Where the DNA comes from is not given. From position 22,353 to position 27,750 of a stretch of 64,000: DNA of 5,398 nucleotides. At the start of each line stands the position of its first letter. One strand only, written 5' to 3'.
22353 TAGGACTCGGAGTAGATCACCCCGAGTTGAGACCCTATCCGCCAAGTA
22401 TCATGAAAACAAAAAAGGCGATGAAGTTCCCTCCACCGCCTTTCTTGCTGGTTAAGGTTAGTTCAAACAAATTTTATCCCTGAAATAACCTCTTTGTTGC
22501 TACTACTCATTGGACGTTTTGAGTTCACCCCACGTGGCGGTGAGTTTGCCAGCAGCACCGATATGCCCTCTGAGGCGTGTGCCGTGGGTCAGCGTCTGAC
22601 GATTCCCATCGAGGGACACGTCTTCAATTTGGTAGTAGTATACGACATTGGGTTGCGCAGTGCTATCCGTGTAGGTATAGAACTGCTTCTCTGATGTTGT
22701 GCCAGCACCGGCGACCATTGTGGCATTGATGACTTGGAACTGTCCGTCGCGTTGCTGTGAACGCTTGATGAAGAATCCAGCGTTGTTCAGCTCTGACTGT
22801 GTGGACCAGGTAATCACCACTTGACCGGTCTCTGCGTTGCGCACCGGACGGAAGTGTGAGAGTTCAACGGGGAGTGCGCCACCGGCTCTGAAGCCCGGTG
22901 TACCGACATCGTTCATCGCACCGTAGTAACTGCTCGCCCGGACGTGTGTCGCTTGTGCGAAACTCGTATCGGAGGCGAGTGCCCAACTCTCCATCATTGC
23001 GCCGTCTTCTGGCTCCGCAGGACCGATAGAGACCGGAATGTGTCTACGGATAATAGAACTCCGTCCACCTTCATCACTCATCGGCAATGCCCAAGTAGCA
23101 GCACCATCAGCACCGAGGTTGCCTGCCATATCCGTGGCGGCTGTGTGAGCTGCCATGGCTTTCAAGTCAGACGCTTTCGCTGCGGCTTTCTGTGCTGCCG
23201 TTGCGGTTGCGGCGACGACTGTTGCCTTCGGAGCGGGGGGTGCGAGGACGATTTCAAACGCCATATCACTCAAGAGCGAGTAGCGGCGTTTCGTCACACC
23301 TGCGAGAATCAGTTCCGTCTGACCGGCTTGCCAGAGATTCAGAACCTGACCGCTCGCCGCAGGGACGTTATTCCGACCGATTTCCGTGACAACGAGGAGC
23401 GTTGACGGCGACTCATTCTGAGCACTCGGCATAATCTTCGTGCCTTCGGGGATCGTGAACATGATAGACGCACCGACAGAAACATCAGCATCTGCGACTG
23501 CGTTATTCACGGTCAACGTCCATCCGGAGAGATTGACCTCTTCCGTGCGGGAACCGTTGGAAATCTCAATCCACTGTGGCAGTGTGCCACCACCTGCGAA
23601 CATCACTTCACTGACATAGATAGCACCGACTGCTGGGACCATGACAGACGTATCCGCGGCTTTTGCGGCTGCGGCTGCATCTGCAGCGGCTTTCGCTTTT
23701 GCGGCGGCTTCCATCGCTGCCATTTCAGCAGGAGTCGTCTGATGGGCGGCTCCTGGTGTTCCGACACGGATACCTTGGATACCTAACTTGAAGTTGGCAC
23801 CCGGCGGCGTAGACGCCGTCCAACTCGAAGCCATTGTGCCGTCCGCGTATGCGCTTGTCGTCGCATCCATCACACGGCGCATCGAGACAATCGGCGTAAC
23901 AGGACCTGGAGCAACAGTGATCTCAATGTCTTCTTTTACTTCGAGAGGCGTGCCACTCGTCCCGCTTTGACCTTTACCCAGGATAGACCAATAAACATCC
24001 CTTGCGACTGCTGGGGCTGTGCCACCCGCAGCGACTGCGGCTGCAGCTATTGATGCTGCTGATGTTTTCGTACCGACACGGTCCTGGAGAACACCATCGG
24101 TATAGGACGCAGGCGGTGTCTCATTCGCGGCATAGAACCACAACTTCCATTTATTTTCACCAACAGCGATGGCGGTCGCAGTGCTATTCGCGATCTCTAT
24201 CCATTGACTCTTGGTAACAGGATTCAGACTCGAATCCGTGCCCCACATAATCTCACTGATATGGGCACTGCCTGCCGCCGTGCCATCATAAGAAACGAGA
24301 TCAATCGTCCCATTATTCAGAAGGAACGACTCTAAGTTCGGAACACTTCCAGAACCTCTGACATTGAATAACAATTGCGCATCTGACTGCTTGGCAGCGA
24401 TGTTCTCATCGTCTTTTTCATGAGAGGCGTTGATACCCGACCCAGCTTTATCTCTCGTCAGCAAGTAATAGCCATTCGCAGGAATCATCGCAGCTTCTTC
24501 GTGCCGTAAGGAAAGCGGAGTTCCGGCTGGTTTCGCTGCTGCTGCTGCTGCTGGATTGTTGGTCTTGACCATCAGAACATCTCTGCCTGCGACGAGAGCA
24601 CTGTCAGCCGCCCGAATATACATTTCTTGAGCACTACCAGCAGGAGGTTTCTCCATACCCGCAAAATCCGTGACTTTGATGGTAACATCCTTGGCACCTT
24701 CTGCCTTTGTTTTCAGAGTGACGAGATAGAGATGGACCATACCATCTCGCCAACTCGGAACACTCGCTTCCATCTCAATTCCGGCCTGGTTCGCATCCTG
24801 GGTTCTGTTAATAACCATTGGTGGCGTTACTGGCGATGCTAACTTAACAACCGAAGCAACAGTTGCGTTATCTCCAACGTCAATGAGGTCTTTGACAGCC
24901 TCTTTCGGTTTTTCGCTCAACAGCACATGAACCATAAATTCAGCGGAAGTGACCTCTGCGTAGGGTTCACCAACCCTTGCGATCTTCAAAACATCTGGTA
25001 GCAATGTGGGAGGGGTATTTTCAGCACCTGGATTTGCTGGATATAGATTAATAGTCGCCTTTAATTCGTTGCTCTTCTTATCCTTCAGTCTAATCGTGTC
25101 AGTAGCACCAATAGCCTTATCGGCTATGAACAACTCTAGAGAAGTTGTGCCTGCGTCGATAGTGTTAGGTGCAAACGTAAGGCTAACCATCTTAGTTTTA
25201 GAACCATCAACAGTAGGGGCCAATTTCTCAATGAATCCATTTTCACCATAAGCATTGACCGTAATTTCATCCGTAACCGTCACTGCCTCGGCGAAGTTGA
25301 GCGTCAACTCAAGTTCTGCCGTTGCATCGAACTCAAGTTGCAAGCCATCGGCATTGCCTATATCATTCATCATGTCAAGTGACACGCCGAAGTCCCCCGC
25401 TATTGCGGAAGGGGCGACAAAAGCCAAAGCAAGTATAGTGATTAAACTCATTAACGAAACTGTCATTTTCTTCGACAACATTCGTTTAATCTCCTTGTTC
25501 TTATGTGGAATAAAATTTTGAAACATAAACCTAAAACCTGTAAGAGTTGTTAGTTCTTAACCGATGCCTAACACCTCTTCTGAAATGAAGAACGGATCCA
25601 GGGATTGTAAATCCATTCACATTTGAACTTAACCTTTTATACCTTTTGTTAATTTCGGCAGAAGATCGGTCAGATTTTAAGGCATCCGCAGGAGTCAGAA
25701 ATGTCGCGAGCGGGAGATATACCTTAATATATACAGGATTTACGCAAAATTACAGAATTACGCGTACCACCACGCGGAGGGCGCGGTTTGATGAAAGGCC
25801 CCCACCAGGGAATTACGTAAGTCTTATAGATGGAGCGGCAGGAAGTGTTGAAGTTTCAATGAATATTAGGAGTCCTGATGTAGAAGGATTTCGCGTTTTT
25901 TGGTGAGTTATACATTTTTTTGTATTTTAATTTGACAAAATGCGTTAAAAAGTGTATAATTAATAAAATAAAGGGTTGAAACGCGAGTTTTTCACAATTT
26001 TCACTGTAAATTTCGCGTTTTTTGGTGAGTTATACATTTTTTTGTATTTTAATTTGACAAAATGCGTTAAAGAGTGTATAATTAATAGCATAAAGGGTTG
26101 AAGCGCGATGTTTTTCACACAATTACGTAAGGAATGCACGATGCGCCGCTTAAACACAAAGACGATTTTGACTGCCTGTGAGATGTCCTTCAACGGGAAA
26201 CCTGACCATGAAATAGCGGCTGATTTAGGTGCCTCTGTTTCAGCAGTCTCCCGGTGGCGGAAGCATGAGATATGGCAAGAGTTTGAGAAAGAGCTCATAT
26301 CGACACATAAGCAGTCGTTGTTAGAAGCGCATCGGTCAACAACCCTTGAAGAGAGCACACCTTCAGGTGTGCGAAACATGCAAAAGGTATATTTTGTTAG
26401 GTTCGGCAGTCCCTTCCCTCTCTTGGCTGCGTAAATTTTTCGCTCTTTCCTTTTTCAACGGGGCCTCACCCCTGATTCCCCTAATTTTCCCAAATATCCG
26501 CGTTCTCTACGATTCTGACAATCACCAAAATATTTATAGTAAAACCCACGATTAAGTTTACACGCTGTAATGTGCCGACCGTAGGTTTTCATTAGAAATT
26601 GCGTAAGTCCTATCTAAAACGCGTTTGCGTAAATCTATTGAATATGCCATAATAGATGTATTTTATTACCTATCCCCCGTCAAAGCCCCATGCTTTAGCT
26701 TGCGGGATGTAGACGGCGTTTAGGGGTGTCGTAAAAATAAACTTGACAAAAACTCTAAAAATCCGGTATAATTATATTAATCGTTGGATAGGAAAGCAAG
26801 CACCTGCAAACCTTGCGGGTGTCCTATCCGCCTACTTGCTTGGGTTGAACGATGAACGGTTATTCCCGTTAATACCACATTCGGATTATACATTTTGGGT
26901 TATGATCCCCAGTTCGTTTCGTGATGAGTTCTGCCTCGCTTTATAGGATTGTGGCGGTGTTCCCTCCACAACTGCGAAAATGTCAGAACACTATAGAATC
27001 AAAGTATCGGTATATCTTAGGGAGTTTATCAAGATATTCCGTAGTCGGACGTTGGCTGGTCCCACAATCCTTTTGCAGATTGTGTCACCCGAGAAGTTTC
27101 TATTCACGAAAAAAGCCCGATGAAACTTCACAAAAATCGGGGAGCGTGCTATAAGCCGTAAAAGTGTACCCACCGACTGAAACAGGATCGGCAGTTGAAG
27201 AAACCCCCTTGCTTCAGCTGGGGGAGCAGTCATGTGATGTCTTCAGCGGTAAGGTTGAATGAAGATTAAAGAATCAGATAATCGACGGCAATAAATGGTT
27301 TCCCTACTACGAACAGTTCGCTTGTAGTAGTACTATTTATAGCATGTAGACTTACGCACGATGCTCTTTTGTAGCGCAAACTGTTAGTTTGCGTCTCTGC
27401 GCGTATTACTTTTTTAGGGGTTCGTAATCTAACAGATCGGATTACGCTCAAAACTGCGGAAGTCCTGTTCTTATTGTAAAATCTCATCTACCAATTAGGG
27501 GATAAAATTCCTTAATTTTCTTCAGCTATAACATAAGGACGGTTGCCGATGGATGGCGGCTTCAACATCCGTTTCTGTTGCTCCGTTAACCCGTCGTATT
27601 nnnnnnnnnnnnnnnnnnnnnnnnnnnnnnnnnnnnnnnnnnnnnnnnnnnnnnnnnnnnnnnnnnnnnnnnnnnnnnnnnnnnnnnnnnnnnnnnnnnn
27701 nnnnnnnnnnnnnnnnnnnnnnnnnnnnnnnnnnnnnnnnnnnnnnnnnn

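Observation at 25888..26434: Tandemly duplicated perfect sigma70 promoter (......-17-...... x2) driving a 97-aa HTH protein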

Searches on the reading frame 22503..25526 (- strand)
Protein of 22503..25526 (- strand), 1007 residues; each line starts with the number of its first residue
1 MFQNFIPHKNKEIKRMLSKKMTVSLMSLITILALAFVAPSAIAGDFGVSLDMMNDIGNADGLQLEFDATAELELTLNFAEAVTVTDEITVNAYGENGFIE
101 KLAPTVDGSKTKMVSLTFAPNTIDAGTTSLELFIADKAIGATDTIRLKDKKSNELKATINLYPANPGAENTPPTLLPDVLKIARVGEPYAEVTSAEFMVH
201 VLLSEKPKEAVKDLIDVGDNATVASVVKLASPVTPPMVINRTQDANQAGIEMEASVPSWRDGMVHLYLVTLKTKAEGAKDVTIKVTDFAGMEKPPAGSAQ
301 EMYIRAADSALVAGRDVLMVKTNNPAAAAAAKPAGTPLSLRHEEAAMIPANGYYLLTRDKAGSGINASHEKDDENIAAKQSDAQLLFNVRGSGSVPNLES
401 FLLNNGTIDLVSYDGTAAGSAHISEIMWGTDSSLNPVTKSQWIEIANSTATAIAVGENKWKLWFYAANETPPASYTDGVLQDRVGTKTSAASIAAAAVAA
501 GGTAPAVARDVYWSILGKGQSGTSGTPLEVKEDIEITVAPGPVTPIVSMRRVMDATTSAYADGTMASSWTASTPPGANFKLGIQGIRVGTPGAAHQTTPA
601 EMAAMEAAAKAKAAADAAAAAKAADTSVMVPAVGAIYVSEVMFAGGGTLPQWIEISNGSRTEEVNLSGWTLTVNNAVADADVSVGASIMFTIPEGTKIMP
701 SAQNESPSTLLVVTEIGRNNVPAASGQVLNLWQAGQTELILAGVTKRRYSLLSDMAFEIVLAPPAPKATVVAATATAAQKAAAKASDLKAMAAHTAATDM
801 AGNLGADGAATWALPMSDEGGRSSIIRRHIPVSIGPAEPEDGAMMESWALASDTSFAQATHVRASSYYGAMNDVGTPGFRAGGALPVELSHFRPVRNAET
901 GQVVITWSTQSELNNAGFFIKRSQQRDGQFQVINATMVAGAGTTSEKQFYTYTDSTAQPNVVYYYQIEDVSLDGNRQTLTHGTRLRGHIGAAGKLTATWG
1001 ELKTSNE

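Call 12: search_protein_families(library=pfam, proteins=[window:22503-25526:-], max_evalue=0.01)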
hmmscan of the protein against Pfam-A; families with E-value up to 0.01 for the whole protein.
window:22503-25526:- (1007 aa): 1 family
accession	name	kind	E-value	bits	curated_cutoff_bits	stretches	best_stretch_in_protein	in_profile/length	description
PF00932.25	LTD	-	4e-12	46.9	34.3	1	632-699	4-60/109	Lamin Tail Domain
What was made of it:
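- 22503..25481 (-): First controlled gene: a 992-aa LTD-domain protein with the family-conserved signal peptide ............. The true start is the ATG at 25481, preceded by AAGGAG. Pfam LTD E 4e-12 (call 12).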

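Call 13: search_protein_families(library=phrogs, proteins=[window:22503-25526:-], max_evalue=0.01)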
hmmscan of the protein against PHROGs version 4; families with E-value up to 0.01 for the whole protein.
window:22503-25526:- (1007 aa): 0 families

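Call 72: search_protein_families(library=ncbifam, proteins=[window:22503-25481:-], max_evalue=0.01)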
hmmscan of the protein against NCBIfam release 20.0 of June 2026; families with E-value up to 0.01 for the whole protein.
window:22503-25481:- (992 aa): 0 families

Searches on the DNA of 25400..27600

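Call 53: search_rna_families(source=window, start=25400, end=27600, threshold=evalue, max_evalue=1)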
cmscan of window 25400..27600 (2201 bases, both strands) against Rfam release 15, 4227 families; matches with E-value up to 1: 0.
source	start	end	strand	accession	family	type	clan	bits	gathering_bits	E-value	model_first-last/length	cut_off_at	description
